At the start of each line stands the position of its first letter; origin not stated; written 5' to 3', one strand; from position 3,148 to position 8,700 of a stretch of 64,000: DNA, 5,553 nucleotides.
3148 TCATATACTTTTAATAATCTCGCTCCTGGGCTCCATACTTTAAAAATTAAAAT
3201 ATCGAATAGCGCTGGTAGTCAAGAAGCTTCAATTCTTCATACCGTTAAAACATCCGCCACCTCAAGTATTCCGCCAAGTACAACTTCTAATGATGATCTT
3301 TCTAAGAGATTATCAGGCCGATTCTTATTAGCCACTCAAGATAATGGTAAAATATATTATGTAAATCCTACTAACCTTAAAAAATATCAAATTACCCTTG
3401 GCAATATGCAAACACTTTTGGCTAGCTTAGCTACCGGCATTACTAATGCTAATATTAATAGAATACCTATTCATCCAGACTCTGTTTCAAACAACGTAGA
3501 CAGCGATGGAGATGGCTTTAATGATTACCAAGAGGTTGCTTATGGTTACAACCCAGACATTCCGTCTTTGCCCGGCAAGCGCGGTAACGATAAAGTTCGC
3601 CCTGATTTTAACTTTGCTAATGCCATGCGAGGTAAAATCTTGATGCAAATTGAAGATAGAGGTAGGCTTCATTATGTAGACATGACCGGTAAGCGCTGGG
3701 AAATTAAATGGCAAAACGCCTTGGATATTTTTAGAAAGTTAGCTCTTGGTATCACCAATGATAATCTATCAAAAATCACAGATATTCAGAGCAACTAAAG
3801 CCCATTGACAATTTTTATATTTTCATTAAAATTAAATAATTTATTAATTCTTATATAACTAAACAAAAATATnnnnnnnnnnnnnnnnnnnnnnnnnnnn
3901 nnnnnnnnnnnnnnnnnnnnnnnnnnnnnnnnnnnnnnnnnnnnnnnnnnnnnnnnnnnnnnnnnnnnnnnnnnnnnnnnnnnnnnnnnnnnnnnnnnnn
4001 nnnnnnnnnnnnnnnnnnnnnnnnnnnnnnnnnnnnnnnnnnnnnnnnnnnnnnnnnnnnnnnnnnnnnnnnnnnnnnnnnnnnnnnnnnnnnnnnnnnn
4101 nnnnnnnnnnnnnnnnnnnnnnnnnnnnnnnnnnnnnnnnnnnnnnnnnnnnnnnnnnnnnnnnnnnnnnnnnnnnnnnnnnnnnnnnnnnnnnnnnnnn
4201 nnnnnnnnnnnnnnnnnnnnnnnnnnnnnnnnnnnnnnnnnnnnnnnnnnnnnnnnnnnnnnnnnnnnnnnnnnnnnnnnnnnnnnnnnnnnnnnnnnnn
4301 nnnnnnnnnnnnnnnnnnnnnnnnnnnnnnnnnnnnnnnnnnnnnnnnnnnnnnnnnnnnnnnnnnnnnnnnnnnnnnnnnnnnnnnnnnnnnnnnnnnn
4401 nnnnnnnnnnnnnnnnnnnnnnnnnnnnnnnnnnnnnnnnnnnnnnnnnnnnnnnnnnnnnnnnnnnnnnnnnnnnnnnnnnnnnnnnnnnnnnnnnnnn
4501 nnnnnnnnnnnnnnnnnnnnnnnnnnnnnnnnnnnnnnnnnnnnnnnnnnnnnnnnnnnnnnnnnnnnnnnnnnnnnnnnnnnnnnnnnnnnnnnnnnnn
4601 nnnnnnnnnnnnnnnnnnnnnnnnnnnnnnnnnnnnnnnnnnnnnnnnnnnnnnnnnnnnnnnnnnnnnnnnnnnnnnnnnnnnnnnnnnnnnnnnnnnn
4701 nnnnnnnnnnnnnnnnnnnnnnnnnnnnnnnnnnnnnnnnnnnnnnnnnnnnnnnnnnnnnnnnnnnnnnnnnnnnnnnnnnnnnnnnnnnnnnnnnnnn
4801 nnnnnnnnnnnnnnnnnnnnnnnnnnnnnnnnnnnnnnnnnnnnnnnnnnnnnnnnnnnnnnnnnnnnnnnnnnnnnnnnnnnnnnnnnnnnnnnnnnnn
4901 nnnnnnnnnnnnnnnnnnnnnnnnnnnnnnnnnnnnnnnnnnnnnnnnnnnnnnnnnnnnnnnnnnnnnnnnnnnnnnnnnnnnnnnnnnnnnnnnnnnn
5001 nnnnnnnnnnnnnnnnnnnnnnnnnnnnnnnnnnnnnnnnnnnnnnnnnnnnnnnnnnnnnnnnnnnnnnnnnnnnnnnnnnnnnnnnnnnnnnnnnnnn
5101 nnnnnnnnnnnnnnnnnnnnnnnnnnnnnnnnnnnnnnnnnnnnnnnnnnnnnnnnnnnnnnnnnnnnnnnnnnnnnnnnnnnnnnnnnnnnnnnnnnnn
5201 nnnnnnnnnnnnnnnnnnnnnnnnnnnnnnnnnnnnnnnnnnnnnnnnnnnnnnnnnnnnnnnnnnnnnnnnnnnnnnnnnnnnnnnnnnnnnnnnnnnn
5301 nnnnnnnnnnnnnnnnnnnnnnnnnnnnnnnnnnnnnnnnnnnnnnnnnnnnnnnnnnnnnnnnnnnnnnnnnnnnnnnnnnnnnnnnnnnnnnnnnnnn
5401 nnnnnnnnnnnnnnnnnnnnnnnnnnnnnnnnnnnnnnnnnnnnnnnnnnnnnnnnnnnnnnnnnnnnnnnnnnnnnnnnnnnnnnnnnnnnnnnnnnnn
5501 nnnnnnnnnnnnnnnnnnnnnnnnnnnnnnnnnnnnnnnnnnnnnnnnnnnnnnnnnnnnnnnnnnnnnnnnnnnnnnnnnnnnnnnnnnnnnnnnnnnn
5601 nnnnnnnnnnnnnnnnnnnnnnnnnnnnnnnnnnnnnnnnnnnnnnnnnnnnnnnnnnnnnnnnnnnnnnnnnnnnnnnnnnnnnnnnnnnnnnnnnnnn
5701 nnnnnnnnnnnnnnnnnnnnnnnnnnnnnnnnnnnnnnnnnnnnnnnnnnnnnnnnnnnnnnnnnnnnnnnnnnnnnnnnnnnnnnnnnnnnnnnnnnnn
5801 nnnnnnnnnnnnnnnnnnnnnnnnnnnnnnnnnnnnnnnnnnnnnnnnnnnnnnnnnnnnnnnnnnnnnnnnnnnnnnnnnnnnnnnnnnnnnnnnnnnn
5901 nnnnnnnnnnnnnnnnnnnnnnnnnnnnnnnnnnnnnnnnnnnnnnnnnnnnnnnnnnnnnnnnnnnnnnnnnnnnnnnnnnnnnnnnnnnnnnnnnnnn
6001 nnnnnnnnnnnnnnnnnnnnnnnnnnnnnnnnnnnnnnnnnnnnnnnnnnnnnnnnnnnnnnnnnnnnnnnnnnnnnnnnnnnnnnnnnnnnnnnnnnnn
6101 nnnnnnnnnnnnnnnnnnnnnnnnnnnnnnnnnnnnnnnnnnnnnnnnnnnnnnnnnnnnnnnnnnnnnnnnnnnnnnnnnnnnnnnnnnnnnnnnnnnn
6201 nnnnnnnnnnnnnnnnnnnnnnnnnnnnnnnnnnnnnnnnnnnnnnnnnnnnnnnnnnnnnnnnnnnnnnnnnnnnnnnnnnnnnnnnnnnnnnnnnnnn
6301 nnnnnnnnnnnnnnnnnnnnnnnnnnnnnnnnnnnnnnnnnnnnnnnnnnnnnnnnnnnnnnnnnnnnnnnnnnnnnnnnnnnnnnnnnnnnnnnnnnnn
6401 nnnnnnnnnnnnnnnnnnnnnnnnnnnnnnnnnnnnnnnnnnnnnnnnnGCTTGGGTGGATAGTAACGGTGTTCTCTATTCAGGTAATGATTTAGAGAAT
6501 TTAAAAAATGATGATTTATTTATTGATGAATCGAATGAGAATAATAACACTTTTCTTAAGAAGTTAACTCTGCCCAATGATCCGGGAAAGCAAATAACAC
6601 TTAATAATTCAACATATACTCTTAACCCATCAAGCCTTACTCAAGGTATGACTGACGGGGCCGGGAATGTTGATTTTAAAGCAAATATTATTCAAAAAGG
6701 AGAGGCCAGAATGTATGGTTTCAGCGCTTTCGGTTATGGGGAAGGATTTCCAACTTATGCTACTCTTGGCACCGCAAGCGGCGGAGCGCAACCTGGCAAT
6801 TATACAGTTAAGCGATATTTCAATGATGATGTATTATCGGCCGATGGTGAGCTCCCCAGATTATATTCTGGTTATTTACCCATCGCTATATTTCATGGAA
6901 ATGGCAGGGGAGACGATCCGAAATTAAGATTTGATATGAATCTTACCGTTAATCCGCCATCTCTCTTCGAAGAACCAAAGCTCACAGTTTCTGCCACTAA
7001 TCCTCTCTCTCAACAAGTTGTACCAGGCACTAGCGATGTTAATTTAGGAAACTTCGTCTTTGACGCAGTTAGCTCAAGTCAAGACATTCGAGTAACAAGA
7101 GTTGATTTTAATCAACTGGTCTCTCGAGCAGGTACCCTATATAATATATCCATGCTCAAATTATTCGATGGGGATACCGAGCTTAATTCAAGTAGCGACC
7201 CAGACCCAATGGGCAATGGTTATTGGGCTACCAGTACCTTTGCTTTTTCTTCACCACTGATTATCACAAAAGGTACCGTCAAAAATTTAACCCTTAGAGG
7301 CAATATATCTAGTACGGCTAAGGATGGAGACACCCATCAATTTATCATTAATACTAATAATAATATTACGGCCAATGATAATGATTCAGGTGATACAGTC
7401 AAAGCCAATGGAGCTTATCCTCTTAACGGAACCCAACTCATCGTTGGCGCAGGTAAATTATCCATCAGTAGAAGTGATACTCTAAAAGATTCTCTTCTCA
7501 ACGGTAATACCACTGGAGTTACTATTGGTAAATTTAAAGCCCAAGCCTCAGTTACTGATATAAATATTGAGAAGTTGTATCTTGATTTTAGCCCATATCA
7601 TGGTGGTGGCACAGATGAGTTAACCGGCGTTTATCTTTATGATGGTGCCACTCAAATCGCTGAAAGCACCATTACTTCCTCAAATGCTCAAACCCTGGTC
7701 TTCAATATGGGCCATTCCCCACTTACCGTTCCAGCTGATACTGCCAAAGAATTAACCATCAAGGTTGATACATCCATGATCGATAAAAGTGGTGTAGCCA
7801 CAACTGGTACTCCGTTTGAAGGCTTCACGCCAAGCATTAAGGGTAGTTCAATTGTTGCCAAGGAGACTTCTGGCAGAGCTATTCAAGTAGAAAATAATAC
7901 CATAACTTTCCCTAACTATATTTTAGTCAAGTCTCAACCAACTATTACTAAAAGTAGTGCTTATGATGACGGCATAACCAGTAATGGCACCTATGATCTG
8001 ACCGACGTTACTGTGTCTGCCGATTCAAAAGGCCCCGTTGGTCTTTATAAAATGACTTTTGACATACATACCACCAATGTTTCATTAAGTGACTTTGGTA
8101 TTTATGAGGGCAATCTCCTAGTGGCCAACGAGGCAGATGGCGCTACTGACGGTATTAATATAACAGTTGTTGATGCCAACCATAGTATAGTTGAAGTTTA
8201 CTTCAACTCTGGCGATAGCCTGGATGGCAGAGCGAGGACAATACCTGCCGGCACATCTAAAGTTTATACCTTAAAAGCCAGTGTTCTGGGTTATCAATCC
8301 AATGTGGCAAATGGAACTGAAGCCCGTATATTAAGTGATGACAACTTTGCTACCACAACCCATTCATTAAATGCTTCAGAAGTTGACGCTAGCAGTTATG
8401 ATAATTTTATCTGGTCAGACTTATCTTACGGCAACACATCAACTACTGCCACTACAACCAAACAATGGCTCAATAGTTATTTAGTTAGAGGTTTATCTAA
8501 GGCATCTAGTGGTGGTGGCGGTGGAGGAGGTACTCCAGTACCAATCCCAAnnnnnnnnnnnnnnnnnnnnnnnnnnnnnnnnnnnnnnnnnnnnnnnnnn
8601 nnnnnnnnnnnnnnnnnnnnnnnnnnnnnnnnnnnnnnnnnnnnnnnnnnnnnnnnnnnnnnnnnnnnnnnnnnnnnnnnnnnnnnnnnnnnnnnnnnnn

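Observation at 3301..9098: Two adjacent giant surface proteins share a C-terminal tandem ~55-aa module separated by a TSP3-like Ca-binding loop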

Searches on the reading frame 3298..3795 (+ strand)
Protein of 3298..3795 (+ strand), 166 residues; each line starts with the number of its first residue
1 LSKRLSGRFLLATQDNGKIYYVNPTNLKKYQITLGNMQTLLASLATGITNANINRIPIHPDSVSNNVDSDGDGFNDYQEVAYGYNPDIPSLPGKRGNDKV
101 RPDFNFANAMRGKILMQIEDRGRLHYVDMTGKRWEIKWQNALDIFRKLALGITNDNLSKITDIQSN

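Call 6: search_protein_families(library=pfam, proteins=[window:3301-3795:+], max_evalue=10)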
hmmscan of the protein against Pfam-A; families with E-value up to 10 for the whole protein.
seq(165 aa): 1 family
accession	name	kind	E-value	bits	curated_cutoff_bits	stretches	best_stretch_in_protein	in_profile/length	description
PF18884.5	TSP3_bac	-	1.4e-05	25.2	25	1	67-82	1-16/22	Bacterial TSP3 repeat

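Call 64: search_protein_families(library=ncbifam, proteins=[window:3298-3795:+], max_evalue=1)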
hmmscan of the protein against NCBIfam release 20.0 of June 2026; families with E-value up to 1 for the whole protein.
window:3298-3795:+ (166 aa): 1 family
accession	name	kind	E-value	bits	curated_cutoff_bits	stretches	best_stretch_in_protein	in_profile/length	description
NF047639.1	throspo3_MtsD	equivalog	0.051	11.7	800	1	66-94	480-508/651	cell-cell cohesion protein MtsD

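Call 65: search_protein_families(library=phrogs, proteins=[window:3298-3795:+], max_evalue=1)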
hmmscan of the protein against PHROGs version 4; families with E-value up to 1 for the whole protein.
window:3298-3795:+ (166 aa): 2 families
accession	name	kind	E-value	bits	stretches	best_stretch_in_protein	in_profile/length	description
phrog_36046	-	unknown function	0.028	14.3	1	43-90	306-353/506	-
phrog_7297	-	unknown function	0.25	12.6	0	14-40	49-75/82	-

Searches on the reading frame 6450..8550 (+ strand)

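Call 63: search_solved_structures(query=window:6450-8550:+, max_evalue=1)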
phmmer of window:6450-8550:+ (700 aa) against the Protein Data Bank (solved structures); distinct sequences matched with E-value up to 1: 4.
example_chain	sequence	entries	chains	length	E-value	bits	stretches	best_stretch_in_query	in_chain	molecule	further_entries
8pw3_A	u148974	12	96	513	0.14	13.9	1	82-145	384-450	Inosine-5'-monophosphate dehydrogenase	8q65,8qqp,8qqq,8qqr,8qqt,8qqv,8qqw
1lki_A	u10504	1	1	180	0.3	12.9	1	348-414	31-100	LEUKEMIA INHIBITORY FACTOR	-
1a7m_A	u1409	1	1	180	0.31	12.8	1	348-433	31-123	LEUKEMIA INHIBITORY FACTOR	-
1emr_A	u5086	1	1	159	0.73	11.6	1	349-447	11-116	LEUKEMIA INHIBITORY FACTOR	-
